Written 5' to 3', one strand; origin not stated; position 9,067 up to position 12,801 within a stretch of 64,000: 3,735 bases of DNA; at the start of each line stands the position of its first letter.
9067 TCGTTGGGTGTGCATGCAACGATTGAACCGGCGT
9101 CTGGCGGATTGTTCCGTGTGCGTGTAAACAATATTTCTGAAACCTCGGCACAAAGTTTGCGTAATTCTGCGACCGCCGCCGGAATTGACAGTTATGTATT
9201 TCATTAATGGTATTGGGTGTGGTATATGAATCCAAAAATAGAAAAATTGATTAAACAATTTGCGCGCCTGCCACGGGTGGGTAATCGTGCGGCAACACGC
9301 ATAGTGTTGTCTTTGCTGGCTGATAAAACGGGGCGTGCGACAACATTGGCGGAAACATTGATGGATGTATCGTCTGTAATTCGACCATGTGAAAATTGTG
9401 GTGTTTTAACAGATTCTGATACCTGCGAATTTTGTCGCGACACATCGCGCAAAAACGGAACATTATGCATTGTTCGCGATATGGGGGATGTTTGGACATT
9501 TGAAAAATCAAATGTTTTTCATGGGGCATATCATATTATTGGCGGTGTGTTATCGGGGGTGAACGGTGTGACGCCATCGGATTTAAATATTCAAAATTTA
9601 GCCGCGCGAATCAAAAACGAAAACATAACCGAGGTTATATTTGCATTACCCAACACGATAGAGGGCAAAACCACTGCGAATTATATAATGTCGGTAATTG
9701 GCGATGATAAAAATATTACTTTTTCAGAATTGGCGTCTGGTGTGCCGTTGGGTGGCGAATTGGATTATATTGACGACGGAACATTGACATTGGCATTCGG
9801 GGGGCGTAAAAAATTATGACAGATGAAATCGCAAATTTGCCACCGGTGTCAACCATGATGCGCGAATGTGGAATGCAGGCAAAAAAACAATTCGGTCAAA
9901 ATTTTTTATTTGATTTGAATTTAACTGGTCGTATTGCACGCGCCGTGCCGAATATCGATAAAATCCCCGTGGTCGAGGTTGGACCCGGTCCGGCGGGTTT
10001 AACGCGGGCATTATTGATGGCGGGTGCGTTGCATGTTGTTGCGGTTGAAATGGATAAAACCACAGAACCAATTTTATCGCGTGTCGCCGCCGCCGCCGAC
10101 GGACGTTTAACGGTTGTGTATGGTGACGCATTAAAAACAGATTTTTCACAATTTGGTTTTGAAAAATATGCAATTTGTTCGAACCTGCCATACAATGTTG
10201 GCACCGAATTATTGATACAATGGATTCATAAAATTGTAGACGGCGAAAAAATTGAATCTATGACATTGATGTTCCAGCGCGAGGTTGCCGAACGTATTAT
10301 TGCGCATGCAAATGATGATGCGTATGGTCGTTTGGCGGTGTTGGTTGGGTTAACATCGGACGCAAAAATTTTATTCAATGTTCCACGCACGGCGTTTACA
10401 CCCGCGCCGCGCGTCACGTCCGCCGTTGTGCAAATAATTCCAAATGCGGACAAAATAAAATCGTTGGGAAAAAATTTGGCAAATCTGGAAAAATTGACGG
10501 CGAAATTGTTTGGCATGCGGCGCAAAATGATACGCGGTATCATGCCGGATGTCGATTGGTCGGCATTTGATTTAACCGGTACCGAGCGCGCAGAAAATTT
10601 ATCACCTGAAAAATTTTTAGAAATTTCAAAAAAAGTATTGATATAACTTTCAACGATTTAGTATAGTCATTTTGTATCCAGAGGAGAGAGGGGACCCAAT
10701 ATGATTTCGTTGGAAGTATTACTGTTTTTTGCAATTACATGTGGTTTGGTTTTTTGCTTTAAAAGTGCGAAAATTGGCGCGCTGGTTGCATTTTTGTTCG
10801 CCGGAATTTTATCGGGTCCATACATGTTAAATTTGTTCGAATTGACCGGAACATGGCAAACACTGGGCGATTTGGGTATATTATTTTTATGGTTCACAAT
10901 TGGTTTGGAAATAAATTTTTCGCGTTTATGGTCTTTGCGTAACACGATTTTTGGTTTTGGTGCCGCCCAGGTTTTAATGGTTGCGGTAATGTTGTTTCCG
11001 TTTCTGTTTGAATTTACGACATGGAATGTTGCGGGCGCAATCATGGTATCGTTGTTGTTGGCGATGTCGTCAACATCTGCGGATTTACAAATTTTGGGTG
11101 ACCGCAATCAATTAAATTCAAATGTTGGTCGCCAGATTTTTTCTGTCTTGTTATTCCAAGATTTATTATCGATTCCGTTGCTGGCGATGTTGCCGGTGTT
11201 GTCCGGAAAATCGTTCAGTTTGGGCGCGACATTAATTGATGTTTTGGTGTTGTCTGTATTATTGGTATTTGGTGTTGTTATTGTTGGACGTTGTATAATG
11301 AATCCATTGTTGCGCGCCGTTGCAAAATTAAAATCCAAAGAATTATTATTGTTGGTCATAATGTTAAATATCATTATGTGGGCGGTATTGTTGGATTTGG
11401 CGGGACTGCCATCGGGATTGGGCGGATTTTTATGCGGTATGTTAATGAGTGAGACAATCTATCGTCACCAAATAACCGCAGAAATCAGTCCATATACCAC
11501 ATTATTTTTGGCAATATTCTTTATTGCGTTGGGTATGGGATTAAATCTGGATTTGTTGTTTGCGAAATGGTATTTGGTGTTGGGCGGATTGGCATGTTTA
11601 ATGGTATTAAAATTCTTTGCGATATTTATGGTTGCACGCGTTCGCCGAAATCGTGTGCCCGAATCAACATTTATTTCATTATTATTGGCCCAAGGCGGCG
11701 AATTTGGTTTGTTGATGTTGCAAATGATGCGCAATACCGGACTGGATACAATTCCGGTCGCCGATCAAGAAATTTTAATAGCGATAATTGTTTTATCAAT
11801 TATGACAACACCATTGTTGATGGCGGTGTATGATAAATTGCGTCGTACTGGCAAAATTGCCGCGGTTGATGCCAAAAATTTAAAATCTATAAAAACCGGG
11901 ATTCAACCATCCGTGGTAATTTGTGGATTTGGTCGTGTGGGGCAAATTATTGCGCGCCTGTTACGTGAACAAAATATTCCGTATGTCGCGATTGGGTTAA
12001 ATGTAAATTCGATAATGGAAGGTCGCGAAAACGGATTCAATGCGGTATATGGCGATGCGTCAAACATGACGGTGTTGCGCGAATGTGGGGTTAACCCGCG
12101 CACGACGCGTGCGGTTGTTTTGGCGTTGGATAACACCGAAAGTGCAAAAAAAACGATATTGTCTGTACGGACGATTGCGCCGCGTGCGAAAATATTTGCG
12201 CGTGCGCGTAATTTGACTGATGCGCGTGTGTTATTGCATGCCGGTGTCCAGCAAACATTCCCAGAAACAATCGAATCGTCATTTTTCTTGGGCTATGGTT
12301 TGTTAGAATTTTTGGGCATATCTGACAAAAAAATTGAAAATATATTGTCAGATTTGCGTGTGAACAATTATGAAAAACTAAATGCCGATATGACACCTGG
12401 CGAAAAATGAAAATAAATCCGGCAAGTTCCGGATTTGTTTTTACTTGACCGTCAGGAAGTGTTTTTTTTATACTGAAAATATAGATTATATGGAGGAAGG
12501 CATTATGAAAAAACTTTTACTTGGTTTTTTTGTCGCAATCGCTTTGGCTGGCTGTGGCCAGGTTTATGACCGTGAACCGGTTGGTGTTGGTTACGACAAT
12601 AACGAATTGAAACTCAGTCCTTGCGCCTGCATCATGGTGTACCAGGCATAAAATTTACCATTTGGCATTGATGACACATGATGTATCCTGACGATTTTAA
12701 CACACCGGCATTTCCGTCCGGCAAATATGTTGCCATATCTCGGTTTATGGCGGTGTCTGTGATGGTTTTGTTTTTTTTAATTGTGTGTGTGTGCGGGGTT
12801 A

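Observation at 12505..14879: Second T4SS-like island: VirB7-like mini-lipoprotein, two tandem VirB8-like paralogues and a secreted acidic protein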

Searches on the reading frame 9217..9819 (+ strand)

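Call 6: search_protein_families(library=pfam, proteins=[window:9217-9819:+], max_evalue=0.001)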
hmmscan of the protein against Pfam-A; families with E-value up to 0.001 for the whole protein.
window:9217-9819:+ (200 aa): 5 families
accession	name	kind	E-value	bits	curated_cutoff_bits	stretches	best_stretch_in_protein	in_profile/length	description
PF13662.12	Toprim_4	-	8.9e-20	71.2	25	1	81-168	1-80/85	Toprim domain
PF21175.2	RecR_C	-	4.3e-09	36.1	22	1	175-198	1-24/24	RecR, C-terminal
PF21176.3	RecR_HhH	-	5.8e-09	36.1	27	1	8-50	1-43/45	RecR, helix-hairpin-helix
PF02132.21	RecR_ZnF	-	1.4e-05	25.2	22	1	55-75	1-21/21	RecR, Cys4-zinc finger domain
PF01751.28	Toprim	-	0.00025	21.6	23.1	1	82-170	1-94/96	Toprim domain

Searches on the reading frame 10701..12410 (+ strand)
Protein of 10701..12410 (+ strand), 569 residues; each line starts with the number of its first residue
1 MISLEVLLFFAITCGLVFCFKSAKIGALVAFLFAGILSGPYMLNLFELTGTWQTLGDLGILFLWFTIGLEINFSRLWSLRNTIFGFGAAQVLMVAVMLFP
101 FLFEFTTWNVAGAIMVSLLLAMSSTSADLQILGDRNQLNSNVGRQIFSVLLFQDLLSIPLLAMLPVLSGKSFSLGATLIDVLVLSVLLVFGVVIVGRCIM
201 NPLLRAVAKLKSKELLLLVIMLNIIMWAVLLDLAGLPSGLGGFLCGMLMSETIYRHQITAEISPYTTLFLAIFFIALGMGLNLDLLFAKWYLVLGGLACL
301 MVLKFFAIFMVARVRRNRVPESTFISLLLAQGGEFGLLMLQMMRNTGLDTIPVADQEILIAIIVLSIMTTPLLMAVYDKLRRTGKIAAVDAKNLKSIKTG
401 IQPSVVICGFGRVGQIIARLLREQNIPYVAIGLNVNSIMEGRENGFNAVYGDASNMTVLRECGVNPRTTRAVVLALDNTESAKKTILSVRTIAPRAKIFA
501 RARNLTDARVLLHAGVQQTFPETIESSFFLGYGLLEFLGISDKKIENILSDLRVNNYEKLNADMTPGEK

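Call 6: search_protein_families(library=pfam, proteins=[window:10701-12410:+], max_evalue=0.001)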
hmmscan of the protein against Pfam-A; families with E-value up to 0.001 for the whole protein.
window:10701-12410:+ (569 aa): 2 families
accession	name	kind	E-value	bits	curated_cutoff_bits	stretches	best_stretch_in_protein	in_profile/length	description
PF00999.27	Na_H_Exchanger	-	1e-43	150.1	26.2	1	10-373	3-373/375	Sodium/hydrogen exchanger, transmembrane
PF02254.24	TrkA_N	-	4.6e-21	75.7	23.8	1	405-518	1-112/116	TrkA-N domain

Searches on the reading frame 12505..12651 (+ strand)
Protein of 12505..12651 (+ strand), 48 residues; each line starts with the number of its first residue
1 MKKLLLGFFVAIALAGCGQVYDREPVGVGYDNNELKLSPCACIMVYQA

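Call 3: search_protein_families(library=pfam, proteins=[window:12505-12651:+], max_evalue=10)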
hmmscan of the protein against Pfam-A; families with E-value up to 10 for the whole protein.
window:12505-12651:+ (48 aa): 3 families
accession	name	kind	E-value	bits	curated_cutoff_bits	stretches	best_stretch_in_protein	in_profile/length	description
PF08139.17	LPAM_1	-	0.003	18.4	20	1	1-17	1-17/18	Prokaryotic membrane lipoprotein lipid attachment site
PF15025.12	C5orf34-like_N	-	0.033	14.7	27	1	26-47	9-31/70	C5orf34-like, N-terminal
PF13627.12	LptM_cons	-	0.11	12.8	27.3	1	4-19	1-16/23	LPS-assembly lipoprotein LptM, conserved region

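Call 4: search_protein_families(library=ncbifam, proteins=[window:12505-12651:+], max_evalue=10)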
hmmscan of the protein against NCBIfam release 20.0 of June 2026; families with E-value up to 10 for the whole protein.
window:12505-12651:+ (48 aa): 3 families
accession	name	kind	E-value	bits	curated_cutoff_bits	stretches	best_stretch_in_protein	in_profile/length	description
NF047847.2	SS_mature_LptM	equivalog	0.00061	19.8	27.7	1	1-19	1-22/31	LPS translocon maturation chaperone LptM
NF050142.1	PG1828_fam_lipo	equivalog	0.084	13.6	50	1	1-19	1-21/59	PG1828 family lipoprotein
NF047972.1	lamb_exclu_cor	equivalog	0.087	12.8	31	1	1-26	1-27/78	phage exclusion lipoprotein Cor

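Call 76: search_dna_similar(query=window:12505-12648:+, collection=plasmids, mode=protein, max_evalue=10, max_rows=40)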
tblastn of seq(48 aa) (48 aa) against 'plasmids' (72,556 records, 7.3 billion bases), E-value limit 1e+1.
Records with a match: 11; places in all: 11; records where one place covers at least 80% of the query: 2.
Best place of each record, by identity: <60% 11.
By first word of the organism name: Acinetobacter 3; Magnetospira 1; Metabacillus 1; Borreliella 1; Sphingosinicella 1; Microvirga 1; Ilyobacter 1; Aquabacterium 1; Eleftheria 1.
By predicted mobility (MOB-suite, as given by PLSDB): non-mobilizable 6; mobilizable 5.
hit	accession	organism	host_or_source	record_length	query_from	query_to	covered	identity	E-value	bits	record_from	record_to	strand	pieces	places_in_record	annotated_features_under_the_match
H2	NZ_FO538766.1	Magnetospira sp. QH-2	-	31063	3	41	81%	43.6%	4e-3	39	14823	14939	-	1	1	hypothetical protein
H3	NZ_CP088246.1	Metabacillus sp. B2-18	single cell,human skin swab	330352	1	38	79%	42.5%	5e+0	30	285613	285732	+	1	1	hypothetical protein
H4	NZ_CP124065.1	Borreliella japonica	Bacterial isolate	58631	1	37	77%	40.5%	5e+0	30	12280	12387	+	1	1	cell surface protein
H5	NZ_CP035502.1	Sphingosinicella sp. BN140058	Cell culture,soil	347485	1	43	90%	34.9%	3e-1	34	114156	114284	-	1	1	none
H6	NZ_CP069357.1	Microvirga sp. VF16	Vachellia farnesiana,Cell culture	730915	17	48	67%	46.9%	2e-2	37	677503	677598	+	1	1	hypothetical protein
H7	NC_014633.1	Ilyobacter polytropus DSM 2926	marine mud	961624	1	29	60%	48.3%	2e+0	32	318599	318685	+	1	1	ABC transporter substrate-binding protein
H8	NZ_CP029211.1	Aquabacterium olei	cell culture,soil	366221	5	37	69%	39.4%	7e+0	30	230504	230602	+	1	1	cbb3-type cytochrome c oxidase subunit I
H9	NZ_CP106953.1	Eleftheria terrae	soil sample,soil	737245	5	37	69%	39.4%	8e+0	30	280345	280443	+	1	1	cbb3-type cytochrome c oxidase subunit I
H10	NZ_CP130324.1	Acinetobacter variabilis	soil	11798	1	22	46%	54.5%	1e+1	30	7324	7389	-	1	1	hypothetical protein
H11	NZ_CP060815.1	Acinetobacter variabilis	a feces sample of chicken origin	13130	1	22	46%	54.5%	1e+1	30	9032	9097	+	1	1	hypothetical protein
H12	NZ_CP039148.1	Acinetobacter sp. 10FS3-1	pig,feces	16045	1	22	46%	54.5%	1e+1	30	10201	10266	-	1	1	hypothetical protein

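Call 78: get_annotated_region(hit=H2, flank=5000)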
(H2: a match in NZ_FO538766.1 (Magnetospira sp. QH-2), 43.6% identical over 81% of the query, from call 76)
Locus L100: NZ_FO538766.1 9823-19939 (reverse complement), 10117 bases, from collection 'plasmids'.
description: Magnetospira sp. QH-2 plasmid MGMAQ_p, complete sequence
organism: Magnetospira sp. QH-2 (NCBI taxid 1288970)
taxonomy: Bacteria; Pseudomonadota; Alphaproteobacteria; Rhodospirillales; Thalassospiraceae; Magnetospira; Magnetospira sp. QH-2
host: -; source: -; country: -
typing (MOB-suite, as given by PLSDB): mobilizable; relaxase MOBP
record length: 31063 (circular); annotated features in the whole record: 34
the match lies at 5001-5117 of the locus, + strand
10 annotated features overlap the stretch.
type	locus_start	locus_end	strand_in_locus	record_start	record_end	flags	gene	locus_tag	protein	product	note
CDS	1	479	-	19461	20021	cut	-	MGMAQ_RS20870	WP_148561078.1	hypothetical protein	-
CDS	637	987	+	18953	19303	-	-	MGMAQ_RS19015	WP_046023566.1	hypothetical protein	-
CDS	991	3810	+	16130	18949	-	-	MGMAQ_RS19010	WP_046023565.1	hypothetical protein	-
CDS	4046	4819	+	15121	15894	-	-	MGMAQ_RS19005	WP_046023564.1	hypothetical protein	-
CDS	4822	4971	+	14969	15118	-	-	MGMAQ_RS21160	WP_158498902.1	hypothetical protein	-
CDS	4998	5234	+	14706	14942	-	-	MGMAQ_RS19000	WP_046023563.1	hypothetical protein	-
CDS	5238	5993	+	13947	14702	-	-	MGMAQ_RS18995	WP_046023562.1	VirB8/TrbF family protein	-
CDS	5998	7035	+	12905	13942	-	-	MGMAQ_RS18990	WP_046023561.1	TrbG/VirB9 family P-type conjugative transfer protein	-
CDS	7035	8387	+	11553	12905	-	-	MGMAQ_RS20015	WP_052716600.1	TrbI/VirB10 family protein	-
CDS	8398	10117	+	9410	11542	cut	-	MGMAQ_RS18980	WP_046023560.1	hypothetical protein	-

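Call 79: get_annotated_region(hit=H6, flank=5000)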
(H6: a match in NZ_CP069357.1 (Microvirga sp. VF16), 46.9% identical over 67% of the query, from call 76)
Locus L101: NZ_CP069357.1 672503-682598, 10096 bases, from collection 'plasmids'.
description: Microvirga sp. VF16 plasmid pMVF16-3, complete sequence
organism: Microvirga sp. VF16 (NCBI taxid 2807101)
taxonomy: Bacteria; Pseudomonadota; Alphaproteobacteria; Hyphomicrobiales; Methylobacteriaceae; Microvirga; Microvirga sp. VF16
host: -; source: Vachellia farnesiana,Cell culture; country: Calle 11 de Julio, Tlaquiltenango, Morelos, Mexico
typing (MOB-suite, as given by PLSDB): non-mobilizable
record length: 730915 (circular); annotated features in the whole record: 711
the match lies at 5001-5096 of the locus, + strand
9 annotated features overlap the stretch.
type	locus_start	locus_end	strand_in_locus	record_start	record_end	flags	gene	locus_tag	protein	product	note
CDS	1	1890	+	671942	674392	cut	-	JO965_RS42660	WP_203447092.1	hypothetical protein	-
CDS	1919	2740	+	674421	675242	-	-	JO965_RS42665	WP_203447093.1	hypothetical protein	-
CDS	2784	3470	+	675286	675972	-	-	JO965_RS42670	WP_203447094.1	hypothetical protein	-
CDS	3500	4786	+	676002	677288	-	-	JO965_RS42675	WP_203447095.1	hypothetical protein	-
CDS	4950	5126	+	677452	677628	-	-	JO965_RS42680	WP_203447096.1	hypothetical protein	-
CDS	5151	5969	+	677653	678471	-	-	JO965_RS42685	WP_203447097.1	VirB8/TrbF family protein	-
CDS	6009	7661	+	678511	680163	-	-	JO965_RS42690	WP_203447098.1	TrbG/VirB9 family P-type conjugative transfer protein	-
CDS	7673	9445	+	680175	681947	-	-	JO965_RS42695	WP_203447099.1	TrbI/VirB10 family protein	-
CDS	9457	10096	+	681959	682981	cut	-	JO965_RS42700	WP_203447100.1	ATPase, T2SS/T4P/T4SS family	-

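Call 80: get_annotated_region(hit=H5, flank=5000)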
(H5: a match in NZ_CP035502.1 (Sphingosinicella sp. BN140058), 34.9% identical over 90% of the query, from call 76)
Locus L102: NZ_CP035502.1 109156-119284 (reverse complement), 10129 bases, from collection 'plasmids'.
description: Sphingosinicella sp. BN140058 plasmid p1, complete sequence
organism: Sphingosinicella sp. BN140058 (NCBI taxid 1892855)
taxonomy: Bacteria; Pseudomonadota; Alphaproteobacteria; Sphingomonadales; Sphingosinicellaceae; Sphingosinicella; Sphingosinicella sp. BN140058
host: -; source: Cell culture,soil; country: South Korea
typing (MOB-suite, as given by PLSDB): mobilizable; relaxase MOBQ
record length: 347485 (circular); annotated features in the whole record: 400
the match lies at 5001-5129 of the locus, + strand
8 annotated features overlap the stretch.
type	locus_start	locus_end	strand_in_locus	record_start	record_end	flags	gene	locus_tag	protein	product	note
CDS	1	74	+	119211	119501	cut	-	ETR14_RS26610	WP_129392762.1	hypothetical protein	-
CDS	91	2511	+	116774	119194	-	-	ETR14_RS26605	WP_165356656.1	hypothetical protein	-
CDS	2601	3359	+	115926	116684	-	-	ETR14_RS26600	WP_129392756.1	hypothetical protein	-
CDS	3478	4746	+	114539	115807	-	-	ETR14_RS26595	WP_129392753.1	hypothetical protein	-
CDS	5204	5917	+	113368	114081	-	-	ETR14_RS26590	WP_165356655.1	type IV secretion system protein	-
CDS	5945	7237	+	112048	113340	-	-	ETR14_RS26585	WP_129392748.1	TrbG/VirB9 family P-type conjugative transfer protein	-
CDS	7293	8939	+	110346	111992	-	-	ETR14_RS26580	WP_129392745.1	TrbI/VirB10 family protein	-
CDS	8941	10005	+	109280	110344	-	-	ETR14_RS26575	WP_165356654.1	ATPase, T2SS/T4P/T4SS family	-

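Call 84: search_protein_families(library=pfam, proteins=[L100:4998-5234:+, L101:4950-5126:+, L102:4986-5195:+, L100:5238-5993:+, L101:5151-5969:+, L102:5204-5917:+], max_evalue=1)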
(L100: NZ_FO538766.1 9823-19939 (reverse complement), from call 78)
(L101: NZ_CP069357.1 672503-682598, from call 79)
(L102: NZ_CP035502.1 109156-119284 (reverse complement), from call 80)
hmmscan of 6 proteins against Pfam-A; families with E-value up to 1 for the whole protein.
L100:4998-5234:+ (78 aa): 1 family
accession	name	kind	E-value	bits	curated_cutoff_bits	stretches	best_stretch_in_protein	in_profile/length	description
PF08139.17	LPAM_1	-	0.089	13.7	20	1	2-17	3-18/18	Prokaryotic membrane lipoprotein lipid attachment site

L101:4950-5126:+ (58 aa): 2 families
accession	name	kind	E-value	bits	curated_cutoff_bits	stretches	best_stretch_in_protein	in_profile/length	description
PF08139.17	LPAM_1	-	0.059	14.3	20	1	4-18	3-17/18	Prokaryotic membrane lipoprotein lipid attachment site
PF13627.12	LptM_cons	-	0.46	10.8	27.3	1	6-19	2-15/23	LPS-assembly lipoprotein LptM, conserved region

L102:4986-5195:+ (69 aa): 1 family
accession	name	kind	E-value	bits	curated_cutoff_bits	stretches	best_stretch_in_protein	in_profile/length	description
PF13627.12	LptM_cons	-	0.33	11.3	27.3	1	7-20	2-15/23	LPS-assembly lipoprotein LptM, conserved region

L100:5238-5993:+ (251 aa): 1 family
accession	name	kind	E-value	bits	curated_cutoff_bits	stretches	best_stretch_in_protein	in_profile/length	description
PF04335.19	VirB8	-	2.2e-11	44.5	23.2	1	53-240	21-210/213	VirB8 protein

L101:5151-5969:+ (272 aa): 1 family
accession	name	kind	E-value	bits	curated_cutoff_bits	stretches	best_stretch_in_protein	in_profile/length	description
PF04335.19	VirB8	-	1.2e-24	87.8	23.2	1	68-268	10-211/213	VirB8 protein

L102:5204-5917:+ (237 aa): 1 family
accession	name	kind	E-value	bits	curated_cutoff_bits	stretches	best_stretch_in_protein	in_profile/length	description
PF04335.19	VirB8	-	1.3e-20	74.6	23.2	1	31-228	13-205/213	VirB8 protein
